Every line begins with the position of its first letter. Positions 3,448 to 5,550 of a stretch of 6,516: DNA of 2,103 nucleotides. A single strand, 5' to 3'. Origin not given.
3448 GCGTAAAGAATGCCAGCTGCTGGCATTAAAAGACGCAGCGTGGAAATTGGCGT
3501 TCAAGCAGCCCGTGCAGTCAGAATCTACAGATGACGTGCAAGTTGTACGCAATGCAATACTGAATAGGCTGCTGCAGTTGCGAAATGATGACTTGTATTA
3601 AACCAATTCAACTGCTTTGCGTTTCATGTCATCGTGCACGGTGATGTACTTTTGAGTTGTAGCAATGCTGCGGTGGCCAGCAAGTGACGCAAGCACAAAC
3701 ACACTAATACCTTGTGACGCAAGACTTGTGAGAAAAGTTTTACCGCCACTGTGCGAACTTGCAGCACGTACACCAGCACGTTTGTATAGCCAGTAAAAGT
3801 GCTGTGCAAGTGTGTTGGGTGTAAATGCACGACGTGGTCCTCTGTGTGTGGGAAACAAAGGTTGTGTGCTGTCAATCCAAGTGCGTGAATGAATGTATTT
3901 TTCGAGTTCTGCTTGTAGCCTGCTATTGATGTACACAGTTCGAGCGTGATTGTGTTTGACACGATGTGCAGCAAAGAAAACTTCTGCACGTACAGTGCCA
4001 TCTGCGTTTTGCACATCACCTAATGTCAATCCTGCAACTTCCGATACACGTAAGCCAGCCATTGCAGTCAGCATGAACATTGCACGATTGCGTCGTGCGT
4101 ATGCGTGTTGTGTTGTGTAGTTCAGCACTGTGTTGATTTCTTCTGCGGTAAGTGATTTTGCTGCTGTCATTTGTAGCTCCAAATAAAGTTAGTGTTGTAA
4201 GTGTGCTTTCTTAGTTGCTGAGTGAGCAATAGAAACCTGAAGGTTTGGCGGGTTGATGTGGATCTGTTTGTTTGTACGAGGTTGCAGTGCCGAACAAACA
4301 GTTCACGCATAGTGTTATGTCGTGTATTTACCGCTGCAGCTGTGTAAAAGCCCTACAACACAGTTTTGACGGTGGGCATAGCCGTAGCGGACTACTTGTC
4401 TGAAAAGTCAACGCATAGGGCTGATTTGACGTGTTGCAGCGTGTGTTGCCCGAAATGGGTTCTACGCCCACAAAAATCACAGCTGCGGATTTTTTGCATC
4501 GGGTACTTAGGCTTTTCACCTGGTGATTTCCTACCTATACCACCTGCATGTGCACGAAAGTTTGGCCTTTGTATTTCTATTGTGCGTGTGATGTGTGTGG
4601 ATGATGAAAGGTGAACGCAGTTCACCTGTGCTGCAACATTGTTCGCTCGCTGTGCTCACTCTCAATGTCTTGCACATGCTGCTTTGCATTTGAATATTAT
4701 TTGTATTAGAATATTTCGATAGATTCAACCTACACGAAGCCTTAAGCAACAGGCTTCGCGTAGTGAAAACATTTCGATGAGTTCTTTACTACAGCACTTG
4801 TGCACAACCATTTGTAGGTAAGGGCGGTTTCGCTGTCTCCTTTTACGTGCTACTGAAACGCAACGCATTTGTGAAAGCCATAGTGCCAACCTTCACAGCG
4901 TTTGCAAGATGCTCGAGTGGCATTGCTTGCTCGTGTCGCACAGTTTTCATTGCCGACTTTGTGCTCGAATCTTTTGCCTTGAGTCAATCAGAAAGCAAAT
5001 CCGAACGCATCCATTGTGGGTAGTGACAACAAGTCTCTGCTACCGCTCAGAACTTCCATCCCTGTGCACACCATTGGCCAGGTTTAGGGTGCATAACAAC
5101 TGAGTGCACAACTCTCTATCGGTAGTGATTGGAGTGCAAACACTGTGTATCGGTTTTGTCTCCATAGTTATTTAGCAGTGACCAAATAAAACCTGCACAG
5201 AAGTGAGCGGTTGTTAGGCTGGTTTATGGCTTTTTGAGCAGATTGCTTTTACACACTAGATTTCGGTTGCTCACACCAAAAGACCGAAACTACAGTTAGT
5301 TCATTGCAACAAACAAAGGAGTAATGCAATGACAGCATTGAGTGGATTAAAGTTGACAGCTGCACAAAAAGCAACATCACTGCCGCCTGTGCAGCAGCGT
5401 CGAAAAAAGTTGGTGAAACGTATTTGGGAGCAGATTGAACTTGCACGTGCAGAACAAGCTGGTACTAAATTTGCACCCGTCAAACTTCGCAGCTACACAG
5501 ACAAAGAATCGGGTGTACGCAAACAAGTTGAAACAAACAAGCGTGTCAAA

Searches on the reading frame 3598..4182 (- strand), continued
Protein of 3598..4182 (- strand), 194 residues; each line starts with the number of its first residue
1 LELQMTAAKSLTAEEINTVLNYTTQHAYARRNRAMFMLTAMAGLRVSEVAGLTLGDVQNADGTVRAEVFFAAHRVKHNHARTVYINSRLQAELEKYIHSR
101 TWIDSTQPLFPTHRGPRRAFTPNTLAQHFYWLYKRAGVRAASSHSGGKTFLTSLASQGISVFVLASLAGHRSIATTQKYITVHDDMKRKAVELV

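Call 73: search_solved_structures(query=window:3598-4170:-, max_evalue=0.001, show_alignments=3)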
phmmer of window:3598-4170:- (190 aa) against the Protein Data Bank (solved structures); distinct sequences matched with E-value up to 0.001: 4.
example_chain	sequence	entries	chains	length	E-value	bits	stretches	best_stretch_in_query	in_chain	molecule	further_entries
4a8e_A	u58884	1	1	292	7.3e-13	52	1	2-187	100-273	PROBABLE TYROSINE RECOMBINASE XERC-LIKE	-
5dcf_A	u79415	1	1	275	3.2e-09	40.2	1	25-182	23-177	Tyrosine recombinase XerD,DNA translocase FtsK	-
1a0p_A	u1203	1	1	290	3.2e-09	40.2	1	25-181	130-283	SITE-SPECIFIC RECOMBINASE XERD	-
5hxy_A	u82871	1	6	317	6.1e-07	32.8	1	27-184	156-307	Tyrosine recombinase XerA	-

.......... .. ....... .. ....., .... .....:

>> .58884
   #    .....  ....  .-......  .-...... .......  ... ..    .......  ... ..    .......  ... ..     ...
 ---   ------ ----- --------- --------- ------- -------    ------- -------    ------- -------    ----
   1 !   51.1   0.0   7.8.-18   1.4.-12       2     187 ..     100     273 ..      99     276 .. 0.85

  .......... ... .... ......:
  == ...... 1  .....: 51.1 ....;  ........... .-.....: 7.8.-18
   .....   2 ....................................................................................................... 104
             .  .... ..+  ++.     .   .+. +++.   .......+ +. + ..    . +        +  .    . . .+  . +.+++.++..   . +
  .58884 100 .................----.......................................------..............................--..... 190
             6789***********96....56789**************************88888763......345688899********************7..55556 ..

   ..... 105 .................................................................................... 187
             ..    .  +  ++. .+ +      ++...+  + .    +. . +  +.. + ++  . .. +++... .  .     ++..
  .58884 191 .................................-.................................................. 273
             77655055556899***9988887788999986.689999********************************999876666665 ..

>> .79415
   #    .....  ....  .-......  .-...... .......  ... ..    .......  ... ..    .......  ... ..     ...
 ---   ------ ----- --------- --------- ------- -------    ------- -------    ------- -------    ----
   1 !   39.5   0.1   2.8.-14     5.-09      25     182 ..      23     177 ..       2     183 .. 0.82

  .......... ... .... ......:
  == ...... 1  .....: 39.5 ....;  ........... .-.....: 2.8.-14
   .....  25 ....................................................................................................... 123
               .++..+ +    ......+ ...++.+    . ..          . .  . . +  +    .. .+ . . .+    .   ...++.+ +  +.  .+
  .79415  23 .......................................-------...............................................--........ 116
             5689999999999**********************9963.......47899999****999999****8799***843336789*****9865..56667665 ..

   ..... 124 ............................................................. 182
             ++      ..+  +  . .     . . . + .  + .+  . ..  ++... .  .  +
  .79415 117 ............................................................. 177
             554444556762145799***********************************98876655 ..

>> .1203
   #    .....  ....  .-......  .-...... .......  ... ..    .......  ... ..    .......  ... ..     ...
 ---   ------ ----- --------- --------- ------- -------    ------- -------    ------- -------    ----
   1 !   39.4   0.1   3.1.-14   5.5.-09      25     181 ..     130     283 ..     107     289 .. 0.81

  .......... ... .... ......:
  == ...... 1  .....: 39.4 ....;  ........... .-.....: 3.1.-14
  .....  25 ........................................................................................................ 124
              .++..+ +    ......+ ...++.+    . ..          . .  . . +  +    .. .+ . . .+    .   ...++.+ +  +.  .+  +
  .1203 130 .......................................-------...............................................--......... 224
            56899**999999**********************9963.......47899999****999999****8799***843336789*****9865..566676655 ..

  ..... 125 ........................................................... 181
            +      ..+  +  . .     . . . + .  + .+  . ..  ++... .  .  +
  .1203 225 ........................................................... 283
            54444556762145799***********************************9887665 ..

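Call 81: find_encoding_contigs(protein=P0004, flank=2500, max_places=10)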
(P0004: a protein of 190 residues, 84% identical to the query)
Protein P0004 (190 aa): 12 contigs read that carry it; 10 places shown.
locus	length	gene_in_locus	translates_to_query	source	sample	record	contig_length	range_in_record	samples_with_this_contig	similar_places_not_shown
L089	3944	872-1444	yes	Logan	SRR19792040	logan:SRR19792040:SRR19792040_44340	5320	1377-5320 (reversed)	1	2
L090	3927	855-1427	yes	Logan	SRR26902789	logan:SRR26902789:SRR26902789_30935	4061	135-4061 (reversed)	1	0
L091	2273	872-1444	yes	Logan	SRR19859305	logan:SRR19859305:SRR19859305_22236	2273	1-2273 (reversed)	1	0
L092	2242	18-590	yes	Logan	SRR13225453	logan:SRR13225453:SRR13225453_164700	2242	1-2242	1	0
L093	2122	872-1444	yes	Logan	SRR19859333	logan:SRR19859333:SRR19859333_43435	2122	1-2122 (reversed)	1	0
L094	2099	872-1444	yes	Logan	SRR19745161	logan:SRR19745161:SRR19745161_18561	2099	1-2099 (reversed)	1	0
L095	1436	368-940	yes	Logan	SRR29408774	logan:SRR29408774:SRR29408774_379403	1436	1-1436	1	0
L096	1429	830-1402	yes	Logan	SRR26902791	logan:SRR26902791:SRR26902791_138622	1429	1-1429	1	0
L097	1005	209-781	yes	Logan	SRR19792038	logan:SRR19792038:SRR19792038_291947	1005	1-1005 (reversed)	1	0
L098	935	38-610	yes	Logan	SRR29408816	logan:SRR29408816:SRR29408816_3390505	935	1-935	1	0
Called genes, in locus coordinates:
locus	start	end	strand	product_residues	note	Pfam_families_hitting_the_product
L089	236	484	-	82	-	-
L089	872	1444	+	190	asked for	PF00589:Phage_integrase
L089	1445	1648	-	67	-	-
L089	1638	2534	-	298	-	-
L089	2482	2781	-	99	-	-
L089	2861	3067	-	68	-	-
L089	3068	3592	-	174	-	-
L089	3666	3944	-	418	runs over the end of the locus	-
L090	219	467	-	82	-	-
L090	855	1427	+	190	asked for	PF00589:Phage_integrase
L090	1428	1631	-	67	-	-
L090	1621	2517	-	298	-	-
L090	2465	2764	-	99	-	-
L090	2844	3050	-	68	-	-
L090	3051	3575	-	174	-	-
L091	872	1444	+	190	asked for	PF00589:Phage_integrase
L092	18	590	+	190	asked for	PF00589:Phage_integrase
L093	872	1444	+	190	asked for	PF00589:Phage_integrase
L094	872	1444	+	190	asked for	PF00589:Phage_integrase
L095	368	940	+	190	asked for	PF00589:Phage_integrase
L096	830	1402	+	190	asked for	PF00589:Phage_integrase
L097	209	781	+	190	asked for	PF00589:Phage_integrase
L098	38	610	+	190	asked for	PF00589:Phage_integrase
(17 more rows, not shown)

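Call 82: find_encoding_contigs(protein=P0001, flank=2500, max_places=5)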
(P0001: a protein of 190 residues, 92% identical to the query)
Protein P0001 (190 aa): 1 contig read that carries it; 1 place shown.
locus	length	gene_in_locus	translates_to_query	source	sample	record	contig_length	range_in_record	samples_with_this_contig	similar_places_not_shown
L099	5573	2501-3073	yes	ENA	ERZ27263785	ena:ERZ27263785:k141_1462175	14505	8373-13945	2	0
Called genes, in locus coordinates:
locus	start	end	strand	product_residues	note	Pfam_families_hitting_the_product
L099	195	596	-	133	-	-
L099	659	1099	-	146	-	PF20346:DUF6641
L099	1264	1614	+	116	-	-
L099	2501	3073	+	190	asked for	PF00589:Phage_integrase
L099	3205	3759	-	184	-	-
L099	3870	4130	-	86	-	-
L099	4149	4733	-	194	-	-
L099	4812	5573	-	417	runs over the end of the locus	PF00589:Phage_integrase (weak)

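Call 91: search_protein_families(library=pfam, proteins=[L009:1181-1489:+, L038:3810-4166:+], max_evalue=1)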
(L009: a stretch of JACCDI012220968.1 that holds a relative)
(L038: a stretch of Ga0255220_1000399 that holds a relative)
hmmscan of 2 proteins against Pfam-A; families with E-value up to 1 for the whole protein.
L009:1181-1489:+ (102 aa): 3 families
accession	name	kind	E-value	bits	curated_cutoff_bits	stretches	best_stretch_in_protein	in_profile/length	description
PF20732.2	NamZ_C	-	0.08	14.1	25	1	21-102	68-147/152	Exo-beta-N-acetylmuramidase NamZ, C-terminal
PF03683.19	UPF0175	-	0.14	12.3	27.9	0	35-60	38-63/75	Uncharacterised protein family (UPF0175)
PF01842.31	ACT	-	0.16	12.2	27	1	18-35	23-42/66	ACT domain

L038:3810-4166:+ (118 aa): 2 families
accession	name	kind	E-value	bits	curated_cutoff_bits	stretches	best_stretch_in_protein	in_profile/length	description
PF08676.16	MutL_C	-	0.00071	19.7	25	1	3-49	44-90/142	MutL C terminal dimerisation domain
PF21315.3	FAN1_HTH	-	0.24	11.7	27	1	53-83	10-40/82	FAN1, HTH domain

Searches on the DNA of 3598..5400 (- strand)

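Call 7: search_rna_families(source=window, start=4150, end=5400, threshold=evalue, max_evalue=10, show_alignments=2)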
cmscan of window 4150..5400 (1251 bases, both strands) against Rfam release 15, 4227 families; matches with E-value up to 10: 4.
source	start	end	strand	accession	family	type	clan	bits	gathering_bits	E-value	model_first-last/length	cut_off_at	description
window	4980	5114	-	RF01718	Polynucleobacter-1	Gene; sRNA;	-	92.4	37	3.3e-20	1-141/141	no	Polynucleobacter-1 RNA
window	4270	4299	-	RF00793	mir-497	Gene; miRNA;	-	16.7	62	3.9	29-58/85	no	mir-497 microRNA precursor family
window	5187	5244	+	RF03485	mir-4000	Gene; miRNA;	-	16.3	58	5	1-54/54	no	mir-4000 microRNA precursor family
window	4597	4612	+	RF01124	sR36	Gene; snRNA; snoRNA; CD-box;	-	10.9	55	8.8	1-55/55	no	Small nucleolar RNA sR36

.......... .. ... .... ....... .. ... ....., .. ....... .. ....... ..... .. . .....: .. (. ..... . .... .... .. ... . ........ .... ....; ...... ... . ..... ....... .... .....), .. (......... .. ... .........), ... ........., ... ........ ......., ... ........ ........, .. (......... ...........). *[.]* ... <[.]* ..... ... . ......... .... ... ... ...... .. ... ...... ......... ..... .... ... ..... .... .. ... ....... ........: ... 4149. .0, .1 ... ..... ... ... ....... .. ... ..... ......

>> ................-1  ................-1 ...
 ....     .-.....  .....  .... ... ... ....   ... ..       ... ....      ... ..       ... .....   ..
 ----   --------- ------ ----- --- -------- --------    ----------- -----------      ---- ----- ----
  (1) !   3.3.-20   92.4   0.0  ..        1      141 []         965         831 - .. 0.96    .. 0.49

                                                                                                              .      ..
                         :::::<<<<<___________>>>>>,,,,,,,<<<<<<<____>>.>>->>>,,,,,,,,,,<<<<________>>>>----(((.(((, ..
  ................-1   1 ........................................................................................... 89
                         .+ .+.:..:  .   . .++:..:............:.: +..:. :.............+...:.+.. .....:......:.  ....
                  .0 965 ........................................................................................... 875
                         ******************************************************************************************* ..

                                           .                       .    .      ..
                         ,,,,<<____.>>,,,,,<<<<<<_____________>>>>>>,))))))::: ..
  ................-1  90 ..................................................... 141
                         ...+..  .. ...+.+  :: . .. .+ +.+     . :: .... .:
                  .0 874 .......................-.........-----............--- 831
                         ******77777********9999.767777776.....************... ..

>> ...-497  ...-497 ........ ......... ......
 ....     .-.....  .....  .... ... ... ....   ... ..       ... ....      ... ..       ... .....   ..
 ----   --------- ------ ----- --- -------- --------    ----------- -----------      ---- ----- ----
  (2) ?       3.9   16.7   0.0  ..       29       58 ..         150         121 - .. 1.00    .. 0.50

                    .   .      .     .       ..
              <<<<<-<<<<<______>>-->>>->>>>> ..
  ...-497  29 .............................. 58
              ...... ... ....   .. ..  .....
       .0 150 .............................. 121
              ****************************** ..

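Call 21: search_rna_families(sources=[L004, L007, L009, L011, L014, L015, L017, L018, L020, L023, L025, L028, L031, L033, L038, L044, L053, L069], threshold=gathering)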
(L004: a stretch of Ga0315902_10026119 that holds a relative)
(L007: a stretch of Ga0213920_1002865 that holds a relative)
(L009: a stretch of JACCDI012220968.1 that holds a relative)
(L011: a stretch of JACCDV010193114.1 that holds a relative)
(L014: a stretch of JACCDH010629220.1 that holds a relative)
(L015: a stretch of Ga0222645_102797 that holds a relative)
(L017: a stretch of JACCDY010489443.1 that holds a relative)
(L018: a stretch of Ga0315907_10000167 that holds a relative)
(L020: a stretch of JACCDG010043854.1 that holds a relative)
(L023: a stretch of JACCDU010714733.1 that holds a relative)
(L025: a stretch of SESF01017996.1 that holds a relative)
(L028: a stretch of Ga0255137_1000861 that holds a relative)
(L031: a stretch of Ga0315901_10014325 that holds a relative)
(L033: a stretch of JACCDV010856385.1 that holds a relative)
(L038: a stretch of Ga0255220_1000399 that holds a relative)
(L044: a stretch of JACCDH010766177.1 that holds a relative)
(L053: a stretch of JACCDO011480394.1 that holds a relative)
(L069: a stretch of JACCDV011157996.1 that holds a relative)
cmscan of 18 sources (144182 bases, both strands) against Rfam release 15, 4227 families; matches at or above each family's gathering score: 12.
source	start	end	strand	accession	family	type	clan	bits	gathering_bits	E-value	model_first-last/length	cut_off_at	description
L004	1429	1565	+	RF01718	Polynucleobacter-1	Gene; sRNA;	-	97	37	2.6e-19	1-141/141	no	Polynucleobacter-1 RNA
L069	1505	1642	+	RF01718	Polynucleobacter-1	Gene; sRNA;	-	95.5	37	6.3e-19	1-141/141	no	Polynucleobacter-1 RNA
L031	8526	8599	-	RF00005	tRNA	Gene; tRNA;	CL00001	70.4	29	5.5e-13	1-71/71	no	tRNA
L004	7004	7076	-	RF00005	tRNA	Gene; tRNA;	CL00001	68.2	29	2.2e-12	1-71/71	no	tRNA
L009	6660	6732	-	RF00005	tRNA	Gene; tRNA;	CL00001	68.2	29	2.2e-12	1-71/71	no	tRNA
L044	6555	6627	-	RF00005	tRNA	Gene; tRNA;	CL00001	67.4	29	3.6e-12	1-71/71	no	tRNA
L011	7097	7169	-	RF00005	tRNA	Gene; tRNA;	CL00001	67.1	29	4.5e-12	1-71/71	no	tRNA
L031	286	359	-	RF00005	tRNA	Gene; tRNA;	CL00001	63.8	29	3.6e-11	1-71/71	no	tRNA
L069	6321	6406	-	RF00005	tRNA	Gene; tRNA;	CL00001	59.5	29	5.3e-10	1-71/71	no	tRNA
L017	10202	10262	+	RF02278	Betaproteobacteria_toxic_sRNA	Gene; sRNA;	-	56.7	50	2.2e-08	1-64/64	no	Betaproteobacteria toxic small RNA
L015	1279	1390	+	RF01718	Polynucleobacter-1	Gene; sRNA;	-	56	37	6.8e-09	1-141/141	no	Polynucleobacter-1 RNA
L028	854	951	+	RF01718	Polynucleobacter-1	Gene; sRNA;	-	55.3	37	1e-08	1-141/141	no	Polynucleobacter-1 RNA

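Call 54: search_rna_families(source=L009, start=1016, end=2408, threshold=evalue, max_evalue=1, show_alignments=1)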
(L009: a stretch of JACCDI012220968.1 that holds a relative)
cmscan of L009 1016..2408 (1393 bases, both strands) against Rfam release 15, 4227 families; matches with E-value up to 1: 1.
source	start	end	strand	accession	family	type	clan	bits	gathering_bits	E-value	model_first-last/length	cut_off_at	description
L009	1629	1680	-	RF03897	mir-4077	Gene; miRNA;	-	25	83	0.11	1-56/56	no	mir-4077 microRNA precursor family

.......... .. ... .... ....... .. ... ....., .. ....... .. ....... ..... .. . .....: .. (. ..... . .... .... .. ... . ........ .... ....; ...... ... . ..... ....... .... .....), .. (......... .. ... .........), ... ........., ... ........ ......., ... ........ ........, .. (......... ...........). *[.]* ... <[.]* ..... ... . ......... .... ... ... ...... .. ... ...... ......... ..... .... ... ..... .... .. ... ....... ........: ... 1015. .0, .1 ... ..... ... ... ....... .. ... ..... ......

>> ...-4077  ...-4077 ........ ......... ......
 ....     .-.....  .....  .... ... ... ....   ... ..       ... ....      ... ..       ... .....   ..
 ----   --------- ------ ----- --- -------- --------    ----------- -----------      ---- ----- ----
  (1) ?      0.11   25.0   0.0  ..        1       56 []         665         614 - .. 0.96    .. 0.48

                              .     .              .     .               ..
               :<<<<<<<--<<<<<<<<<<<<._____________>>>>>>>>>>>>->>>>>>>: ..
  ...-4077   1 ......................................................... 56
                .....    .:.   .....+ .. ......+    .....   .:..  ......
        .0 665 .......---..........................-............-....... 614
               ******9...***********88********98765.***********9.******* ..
